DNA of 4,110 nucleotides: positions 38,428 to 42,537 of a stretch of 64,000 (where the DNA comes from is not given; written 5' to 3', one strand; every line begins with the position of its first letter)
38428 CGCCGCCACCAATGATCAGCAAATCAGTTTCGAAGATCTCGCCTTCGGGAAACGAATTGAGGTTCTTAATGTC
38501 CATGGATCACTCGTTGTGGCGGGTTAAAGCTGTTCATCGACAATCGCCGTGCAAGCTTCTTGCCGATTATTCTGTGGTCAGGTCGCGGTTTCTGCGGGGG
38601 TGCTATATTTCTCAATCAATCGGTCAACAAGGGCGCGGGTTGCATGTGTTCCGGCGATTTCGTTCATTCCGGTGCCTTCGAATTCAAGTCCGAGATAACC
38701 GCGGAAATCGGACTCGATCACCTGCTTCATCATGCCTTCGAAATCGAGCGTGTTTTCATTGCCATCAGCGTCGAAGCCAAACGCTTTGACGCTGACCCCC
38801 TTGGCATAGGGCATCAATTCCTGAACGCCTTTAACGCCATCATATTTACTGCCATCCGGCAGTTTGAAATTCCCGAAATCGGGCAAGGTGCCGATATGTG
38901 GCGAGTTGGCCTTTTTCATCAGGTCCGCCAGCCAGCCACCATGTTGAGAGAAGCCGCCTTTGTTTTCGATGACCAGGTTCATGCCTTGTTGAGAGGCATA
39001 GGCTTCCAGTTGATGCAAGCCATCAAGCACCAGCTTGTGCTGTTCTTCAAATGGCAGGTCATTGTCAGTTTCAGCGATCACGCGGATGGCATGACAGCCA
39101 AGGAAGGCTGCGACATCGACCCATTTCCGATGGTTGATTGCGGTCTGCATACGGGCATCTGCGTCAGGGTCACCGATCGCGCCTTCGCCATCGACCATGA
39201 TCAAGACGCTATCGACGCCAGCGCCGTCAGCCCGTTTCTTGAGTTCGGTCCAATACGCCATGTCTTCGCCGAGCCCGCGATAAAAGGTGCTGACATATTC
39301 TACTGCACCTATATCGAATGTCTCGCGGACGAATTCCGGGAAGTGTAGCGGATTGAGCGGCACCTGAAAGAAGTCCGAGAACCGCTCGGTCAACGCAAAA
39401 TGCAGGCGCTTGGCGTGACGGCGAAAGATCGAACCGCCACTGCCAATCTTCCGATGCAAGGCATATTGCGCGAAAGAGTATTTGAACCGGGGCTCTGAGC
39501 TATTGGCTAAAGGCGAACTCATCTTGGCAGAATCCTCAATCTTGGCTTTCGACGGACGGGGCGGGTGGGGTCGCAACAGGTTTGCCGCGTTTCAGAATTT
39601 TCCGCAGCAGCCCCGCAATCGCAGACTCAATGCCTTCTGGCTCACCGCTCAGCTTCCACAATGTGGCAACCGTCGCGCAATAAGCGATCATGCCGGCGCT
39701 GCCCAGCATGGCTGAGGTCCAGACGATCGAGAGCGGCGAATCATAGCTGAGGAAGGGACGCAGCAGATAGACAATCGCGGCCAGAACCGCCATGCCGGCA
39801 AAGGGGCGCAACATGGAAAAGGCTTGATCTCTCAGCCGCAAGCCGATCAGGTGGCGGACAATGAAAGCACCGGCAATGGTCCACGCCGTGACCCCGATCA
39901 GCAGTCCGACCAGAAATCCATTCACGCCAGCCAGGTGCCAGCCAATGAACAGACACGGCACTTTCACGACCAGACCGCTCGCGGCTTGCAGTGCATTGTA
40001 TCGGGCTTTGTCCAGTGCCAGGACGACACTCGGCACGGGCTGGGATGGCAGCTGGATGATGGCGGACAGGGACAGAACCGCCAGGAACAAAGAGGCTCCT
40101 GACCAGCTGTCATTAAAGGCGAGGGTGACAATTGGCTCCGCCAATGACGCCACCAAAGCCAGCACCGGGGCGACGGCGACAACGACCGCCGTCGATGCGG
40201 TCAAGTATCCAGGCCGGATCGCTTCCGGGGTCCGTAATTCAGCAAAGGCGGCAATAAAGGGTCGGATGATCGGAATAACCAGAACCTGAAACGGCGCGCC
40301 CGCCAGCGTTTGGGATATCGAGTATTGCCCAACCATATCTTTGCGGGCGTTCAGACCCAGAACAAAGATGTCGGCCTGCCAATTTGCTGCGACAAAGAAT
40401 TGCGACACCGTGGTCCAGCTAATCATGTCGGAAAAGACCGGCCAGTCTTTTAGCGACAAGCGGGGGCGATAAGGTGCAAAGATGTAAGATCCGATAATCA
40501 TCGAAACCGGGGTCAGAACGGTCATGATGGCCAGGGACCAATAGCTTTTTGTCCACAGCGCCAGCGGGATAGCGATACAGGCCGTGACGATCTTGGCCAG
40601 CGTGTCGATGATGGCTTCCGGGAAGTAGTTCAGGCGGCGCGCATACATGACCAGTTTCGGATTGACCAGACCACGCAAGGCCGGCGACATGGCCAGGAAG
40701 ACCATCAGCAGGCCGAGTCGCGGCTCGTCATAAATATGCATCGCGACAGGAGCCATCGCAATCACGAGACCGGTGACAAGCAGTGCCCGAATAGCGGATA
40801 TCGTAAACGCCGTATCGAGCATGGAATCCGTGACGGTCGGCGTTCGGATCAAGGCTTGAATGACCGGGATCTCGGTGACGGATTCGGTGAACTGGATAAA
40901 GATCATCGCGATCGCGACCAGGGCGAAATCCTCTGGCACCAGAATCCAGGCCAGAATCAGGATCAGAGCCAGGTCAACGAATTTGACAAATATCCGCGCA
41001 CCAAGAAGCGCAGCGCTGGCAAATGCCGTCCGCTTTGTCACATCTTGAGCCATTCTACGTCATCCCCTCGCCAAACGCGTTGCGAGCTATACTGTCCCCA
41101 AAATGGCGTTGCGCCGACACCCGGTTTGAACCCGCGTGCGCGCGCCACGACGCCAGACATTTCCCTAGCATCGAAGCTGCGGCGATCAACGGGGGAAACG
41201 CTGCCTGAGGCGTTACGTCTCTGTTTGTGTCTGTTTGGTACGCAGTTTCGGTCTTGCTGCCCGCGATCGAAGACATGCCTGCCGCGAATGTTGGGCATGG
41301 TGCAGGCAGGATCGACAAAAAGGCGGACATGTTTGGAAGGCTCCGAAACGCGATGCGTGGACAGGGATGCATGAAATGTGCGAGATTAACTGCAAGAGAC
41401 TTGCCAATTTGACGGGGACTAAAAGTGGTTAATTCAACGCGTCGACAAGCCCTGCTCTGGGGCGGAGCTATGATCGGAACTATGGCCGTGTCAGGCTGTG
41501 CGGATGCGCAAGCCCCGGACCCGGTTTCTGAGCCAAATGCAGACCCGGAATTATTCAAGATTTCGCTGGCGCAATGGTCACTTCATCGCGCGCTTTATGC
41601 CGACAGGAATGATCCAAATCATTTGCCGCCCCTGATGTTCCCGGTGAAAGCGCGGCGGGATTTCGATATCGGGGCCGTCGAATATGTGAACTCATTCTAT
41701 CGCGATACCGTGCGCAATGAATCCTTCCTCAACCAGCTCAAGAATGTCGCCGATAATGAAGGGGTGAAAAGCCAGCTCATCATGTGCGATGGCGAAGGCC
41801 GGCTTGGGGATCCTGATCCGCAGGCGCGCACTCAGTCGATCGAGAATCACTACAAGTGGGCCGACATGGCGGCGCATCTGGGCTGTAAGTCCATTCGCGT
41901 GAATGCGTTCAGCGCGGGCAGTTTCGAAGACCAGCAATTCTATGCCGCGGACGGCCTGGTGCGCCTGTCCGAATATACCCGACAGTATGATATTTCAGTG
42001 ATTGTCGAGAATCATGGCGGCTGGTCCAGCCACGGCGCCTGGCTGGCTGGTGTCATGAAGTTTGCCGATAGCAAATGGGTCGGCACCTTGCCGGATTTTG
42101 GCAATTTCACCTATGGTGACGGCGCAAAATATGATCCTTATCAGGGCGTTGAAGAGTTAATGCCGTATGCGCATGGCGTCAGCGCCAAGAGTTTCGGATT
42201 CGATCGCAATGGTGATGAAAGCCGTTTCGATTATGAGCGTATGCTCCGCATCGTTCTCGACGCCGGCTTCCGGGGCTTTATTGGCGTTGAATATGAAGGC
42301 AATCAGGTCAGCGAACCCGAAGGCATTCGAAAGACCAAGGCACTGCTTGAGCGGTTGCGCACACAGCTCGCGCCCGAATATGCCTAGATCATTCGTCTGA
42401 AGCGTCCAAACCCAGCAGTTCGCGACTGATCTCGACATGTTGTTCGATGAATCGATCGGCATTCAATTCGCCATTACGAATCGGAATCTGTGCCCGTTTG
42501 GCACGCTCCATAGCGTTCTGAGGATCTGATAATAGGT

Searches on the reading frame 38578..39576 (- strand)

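Call 38: search_protein_families(library=pfam, proteins=[window:38578-39576:-], max_evalue=0.0001)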
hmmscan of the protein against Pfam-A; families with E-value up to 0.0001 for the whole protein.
window:38578-39576:- (332 aa): 1 family
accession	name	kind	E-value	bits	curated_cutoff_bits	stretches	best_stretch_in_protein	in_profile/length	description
PF01261.30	AP_endonuc_2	-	3.6e-16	60.1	31.1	1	107-305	28-234/249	Xylose isomerase-like TIM barrel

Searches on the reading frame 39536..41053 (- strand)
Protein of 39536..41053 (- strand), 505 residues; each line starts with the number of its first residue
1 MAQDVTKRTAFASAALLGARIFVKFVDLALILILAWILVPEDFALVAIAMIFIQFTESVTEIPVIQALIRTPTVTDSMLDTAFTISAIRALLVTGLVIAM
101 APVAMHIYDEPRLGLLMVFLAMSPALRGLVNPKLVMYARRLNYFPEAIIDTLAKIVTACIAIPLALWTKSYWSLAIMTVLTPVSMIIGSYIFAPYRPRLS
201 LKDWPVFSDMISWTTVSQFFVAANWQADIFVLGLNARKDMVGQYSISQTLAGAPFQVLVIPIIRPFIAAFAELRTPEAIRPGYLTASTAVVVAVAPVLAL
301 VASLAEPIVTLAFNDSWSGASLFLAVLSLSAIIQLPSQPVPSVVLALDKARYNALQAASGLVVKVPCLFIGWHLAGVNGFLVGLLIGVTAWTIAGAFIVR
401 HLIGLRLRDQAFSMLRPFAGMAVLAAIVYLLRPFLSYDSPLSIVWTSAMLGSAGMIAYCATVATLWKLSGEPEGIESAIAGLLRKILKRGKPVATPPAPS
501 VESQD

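Call 38: search_protein_families(library=pfam, proteins=[window:39536-41053:-], max_evalue=0.0001)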
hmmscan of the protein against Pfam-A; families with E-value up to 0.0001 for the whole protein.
window:39536-41053:- (505 aa): 2 families
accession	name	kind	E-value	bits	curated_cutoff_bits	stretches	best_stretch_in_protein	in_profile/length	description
PF13440.11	Polysacc_synt_3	-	3.3e-41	141.9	23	1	33-320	1-291/293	Polysaccharide biosynthesis protein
PF01943.22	Polysacc_synt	-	8.6e-13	48.8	28.2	1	16-262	8-262/274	Polysaccharide biosynthesis protein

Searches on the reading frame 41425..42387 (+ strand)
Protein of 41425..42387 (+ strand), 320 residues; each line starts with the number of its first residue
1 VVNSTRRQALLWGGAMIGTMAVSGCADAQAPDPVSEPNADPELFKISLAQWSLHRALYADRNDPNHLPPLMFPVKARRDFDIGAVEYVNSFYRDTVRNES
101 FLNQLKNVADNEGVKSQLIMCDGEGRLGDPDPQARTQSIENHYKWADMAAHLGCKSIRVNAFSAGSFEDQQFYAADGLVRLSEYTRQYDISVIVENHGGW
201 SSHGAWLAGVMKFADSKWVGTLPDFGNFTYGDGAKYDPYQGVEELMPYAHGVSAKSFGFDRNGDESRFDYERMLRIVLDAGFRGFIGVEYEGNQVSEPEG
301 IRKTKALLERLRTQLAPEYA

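Call 38: search_protein_families(library=pfam, proteins=[window:41425-42387:+], max_evalue=0.0001)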
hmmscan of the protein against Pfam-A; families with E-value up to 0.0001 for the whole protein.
window:41425-42387:+ (320 aa): 1 family
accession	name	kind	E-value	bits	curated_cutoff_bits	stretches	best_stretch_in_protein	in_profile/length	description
PF01261.30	AP_endonuc_2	-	1.1e-19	71.6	31.1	1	82-309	9-247/249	Xylose isomerase-like TIM barrel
